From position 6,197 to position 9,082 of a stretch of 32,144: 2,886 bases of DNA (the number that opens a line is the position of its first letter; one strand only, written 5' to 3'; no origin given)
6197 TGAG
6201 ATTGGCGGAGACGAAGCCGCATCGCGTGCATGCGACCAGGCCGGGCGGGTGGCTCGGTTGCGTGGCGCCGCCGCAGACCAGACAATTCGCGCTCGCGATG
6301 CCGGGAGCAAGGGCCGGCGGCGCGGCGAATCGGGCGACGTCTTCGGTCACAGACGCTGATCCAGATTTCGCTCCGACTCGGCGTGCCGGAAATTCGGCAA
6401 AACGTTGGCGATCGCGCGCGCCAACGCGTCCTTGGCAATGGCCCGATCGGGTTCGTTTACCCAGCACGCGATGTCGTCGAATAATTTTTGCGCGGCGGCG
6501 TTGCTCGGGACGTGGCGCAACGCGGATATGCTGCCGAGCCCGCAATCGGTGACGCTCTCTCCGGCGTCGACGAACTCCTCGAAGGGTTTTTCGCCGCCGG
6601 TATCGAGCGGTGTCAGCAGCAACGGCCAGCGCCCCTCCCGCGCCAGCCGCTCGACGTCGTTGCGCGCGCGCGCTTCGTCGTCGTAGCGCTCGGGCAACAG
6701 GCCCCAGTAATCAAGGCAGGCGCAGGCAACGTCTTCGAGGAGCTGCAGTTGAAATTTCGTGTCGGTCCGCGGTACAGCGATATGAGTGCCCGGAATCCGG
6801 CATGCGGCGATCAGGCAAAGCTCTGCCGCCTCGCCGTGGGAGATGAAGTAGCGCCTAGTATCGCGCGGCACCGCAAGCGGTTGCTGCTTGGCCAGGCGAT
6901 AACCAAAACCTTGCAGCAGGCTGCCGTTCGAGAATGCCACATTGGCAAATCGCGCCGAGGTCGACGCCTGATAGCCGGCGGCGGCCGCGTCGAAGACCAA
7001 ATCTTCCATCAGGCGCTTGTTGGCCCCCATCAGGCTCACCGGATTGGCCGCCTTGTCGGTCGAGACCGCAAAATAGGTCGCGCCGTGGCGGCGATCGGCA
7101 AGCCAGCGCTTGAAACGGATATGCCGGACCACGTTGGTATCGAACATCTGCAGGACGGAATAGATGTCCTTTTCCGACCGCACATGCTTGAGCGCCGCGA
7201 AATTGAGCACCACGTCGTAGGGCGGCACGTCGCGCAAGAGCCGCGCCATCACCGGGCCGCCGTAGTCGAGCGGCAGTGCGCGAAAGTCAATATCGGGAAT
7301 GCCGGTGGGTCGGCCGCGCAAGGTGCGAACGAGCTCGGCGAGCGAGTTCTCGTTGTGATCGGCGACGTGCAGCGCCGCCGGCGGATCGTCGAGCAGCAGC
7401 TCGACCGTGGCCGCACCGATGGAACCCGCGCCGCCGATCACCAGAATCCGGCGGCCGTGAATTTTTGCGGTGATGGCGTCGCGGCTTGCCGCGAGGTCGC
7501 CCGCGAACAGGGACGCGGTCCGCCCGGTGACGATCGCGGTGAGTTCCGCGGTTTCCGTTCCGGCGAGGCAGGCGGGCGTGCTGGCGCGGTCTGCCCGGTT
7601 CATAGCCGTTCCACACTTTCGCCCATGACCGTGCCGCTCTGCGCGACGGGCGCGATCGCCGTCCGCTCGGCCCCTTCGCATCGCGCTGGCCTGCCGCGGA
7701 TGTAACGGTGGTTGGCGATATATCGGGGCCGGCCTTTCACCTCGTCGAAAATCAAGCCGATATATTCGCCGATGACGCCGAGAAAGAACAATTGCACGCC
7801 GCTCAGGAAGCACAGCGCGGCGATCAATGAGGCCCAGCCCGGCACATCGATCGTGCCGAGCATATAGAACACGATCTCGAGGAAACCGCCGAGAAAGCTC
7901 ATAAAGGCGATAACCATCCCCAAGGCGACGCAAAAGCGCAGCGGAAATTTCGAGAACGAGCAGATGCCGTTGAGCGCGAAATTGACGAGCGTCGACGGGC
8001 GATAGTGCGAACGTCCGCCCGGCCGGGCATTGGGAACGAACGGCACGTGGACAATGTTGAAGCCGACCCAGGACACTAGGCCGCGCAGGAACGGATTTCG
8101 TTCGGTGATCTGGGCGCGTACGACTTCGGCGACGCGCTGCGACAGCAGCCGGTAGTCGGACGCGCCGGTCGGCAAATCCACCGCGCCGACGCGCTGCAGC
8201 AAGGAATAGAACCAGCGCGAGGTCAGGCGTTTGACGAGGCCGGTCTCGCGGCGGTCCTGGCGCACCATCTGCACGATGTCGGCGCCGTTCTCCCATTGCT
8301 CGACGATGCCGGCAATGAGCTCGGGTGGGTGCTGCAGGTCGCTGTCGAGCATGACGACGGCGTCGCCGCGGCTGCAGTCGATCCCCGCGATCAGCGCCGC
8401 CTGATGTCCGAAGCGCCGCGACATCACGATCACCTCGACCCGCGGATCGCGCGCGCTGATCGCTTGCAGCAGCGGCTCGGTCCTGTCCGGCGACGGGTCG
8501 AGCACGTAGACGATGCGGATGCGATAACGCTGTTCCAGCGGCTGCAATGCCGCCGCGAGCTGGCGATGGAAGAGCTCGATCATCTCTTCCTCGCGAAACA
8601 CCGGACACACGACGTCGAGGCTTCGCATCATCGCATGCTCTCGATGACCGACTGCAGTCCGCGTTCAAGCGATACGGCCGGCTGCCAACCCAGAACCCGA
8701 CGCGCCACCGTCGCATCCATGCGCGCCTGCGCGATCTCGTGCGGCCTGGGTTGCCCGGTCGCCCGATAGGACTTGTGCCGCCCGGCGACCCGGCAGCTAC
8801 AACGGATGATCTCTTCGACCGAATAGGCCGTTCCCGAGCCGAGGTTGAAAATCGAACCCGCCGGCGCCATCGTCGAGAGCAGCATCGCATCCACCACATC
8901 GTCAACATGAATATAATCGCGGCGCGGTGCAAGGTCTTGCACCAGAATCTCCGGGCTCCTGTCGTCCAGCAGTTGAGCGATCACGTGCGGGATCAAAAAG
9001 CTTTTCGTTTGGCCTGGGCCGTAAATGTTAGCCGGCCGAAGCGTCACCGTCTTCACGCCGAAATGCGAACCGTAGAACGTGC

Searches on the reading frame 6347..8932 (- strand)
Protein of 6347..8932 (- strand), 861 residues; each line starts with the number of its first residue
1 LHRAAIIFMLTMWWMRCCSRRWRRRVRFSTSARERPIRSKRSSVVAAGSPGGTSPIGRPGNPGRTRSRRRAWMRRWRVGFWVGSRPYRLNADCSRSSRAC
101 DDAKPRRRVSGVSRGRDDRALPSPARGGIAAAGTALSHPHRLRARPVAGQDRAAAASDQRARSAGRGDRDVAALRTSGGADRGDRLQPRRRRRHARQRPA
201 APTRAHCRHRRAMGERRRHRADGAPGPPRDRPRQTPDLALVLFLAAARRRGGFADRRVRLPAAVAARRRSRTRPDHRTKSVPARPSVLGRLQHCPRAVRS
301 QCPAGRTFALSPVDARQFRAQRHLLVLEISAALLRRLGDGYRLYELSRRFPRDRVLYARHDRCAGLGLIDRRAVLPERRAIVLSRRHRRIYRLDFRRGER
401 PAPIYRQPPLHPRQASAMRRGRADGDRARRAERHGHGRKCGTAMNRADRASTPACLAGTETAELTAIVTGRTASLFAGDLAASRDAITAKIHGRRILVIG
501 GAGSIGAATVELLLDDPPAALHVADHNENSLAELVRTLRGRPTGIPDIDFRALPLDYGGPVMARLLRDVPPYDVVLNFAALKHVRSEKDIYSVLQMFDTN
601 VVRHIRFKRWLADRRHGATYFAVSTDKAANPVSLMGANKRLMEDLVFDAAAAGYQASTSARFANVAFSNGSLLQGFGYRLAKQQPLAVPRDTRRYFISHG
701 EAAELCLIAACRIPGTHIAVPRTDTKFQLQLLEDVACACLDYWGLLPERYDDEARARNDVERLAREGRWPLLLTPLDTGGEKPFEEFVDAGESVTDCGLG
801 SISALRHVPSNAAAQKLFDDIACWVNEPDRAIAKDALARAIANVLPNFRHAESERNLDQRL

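Call 8: search_protein_families(library=pfam, proteins=[window:6347-8932:-], max_evalue=0.001)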
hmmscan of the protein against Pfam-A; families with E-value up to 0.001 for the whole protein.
window:6347-8932:- (861 aa): 3 families
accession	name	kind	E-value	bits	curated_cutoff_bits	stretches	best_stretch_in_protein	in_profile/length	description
PF02719.21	Polysacc_synt_2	-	1.4e-26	93.8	20.2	1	496-728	1-235/293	Polysaccharide biosynthesis protein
PF01370.27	Epimerase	-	7.8e-06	25.9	20.9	1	496-664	1-171/240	NAD dependent epimerase/dehydratase family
PF16363.11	GDP_Man_Dehyd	-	0.00043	20.3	27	1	497-587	1-91/332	GDP-mannose 4,6 dehydratase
